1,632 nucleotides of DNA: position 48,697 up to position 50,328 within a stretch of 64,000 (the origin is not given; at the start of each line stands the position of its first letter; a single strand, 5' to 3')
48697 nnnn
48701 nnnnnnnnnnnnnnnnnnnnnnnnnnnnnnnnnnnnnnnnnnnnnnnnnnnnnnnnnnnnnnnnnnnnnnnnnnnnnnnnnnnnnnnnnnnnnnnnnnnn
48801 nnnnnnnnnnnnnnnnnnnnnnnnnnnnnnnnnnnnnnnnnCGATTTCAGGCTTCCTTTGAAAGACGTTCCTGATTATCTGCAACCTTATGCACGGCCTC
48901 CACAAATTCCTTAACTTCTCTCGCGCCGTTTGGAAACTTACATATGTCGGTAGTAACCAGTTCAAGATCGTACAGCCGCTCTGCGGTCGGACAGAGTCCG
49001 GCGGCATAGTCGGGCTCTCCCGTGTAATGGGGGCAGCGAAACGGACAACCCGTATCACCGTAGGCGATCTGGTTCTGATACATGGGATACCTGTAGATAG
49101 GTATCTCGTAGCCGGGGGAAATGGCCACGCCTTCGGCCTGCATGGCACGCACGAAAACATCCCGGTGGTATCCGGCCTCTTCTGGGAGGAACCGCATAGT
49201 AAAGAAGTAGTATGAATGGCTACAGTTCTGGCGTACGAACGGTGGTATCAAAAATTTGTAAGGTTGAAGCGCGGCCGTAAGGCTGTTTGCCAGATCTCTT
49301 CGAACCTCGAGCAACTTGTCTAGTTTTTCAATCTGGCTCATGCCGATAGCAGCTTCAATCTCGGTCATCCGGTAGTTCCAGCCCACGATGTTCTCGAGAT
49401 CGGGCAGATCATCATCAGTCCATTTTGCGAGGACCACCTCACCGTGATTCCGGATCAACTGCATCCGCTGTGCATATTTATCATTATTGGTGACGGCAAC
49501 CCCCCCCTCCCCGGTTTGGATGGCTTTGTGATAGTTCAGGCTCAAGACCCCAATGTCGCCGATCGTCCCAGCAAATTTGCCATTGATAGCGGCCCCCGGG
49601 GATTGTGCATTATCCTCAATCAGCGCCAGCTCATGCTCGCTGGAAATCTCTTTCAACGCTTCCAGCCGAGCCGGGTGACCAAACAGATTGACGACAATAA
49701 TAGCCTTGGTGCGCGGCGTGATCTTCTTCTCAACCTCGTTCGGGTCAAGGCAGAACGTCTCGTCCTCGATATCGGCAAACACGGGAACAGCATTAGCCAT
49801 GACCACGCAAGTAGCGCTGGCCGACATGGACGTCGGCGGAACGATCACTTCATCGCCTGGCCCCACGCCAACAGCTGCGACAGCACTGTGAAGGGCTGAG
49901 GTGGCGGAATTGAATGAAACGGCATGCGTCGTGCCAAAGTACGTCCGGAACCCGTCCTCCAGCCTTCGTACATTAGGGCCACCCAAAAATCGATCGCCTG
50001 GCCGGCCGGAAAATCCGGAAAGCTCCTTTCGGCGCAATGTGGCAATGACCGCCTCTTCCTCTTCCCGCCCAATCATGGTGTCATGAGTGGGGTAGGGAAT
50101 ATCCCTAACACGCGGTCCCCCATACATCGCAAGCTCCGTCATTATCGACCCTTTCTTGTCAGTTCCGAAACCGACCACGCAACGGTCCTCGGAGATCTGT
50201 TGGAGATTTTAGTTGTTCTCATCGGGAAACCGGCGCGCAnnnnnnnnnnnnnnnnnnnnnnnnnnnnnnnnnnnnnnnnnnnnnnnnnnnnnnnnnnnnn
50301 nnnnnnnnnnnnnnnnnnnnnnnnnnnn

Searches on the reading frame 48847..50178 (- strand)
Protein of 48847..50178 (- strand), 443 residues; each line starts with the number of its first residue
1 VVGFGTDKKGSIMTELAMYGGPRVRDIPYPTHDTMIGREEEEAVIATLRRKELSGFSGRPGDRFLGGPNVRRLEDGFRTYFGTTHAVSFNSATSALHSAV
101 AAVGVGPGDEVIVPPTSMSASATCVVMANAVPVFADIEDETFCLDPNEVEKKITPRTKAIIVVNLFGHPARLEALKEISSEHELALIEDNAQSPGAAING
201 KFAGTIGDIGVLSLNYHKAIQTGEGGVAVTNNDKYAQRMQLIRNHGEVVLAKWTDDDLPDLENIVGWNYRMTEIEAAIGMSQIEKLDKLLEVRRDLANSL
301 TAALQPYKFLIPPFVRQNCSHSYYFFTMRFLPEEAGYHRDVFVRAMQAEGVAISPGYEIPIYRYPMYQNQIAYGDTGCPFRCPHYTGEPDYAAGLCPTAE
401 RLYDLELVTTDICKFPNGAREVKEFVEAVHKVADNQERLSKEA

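Call 4: search_protein_families(library=pfam, proteins=[window:48847-50178:-], max_evalue=0.001)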
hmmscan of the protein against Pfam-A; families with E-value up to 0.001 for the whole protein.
window:48847-50178:- (443 aa): 4 families
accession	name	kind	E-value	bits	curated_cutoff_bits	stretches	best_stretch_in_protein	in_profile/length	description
PF01041.23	DegT_DnrJ_EryC1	-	4e-90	303.1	19.8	1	62-378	18-328/360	DegT/DnrJ/EryC1/StrS aminotransferase family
PF01212.27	Beta_elim_lyase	-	3.9e-05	23.6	27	1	66-247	30-228/288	Beta-eliminating lyase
PF00155.27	Aminotran_1_2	-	0.00026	20.7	19.7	0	83-191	65-187/361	Aminotransferase class I and II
PF01053.26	Cys_Met_Meta_PP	-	0.00058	19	27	1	66-248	50-232/381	Cys/Met metabolism PLP-dependent enzyme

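Call 5: search_protein_families(library=ncbifam, proteins=[window:48847-50178:-], max_evalue=0.001)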
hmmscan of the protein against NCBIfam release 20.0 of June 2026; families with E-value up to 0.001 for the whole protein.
window:48847-50178:- (443 aa): 29 families (the best 25 are shown)
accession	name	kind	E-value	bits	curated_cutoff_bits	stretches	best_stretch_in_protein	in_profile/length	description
TIGR03588.1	PseC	equivalog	3.6e-70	236.8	423.5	1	65-373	27-342/380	UDP-4-amino-4,6-dideoxy-N-acetyl-beta-L-altrosamine transaminase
TIGR04181.1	NHT_00031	hypoth_equivalog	4.2e-61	206.8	420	1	67-371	29-339/359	LegC family aminotransferase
NF008658.2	PRK11658.1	equivalog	3.6e-54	183.9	631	1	66-351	31-318/379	UDP-4-amino-4-deoxy-L-arabinose aminotransferase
NF008687.0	PRK11706.1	equivalog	1.5e-48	165.4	375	1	70-369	33-331/375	dTDP-4-amino-4,6-dideoxygalactose transaminase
TIGR04427.1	PLP_DesI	equivalog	4.6e-45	154.4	650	1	66-370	50-343/390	dTDP-4-dehydro-6-deoxyglucose aminotransferase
NF011936.0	PRK15407.1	equivalog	3.3e-40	138.1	423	2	70-247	67-252/440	lipopolysaccharide biosynthesis protein RfbH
TIGR02379.1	ECA_wecE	subfamily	5.1e-38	130.8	434.85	1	67-352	30-316/376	dTDP-4-amino-4,6-dideoxy-D-glucose transaminase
NF009079.0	PRK12414.1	subfamily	1.2e-09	37.6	481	1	85-164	92-170/384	methionine aminotransferase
NF005816.0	PRK07682.1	equivalog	8e-09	34.6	620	1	91-189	98-202/390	aminotransferase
NF005855.0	PRK07777.1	equivalog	6.2e-08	32.4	553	1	90-189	96-202/391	pyridoxal phosphate-dependent aminotransferase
NF004975.0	PRK06348.1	equivalog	1.7e-07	30.6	549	1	93-189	96-201/384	pyridoxal phosphate-dependent aminotransferase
NF006230.0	PRK08363.1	equivalog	1.7e-07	30.4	534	1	90-190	100-206/398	alanine aminotransferase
NF006569.0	PRK09082.1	subfamily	3.6e-07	29.6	420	1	91-164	99-171/386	methionine aminotransferase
NF005817.0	PRK07683.1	equivalog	6.2e-07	28.5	575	1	86-163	92-168/387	aminotransferase A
NF041364.1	GntC_guanitoxin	equivalog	1.1e-06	27.8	415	1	99-189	75-173/356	guanitoxin biosynthesis PLP-dependent (S)-gamma-hydroxy-L-arginine cyclodehydratase GntC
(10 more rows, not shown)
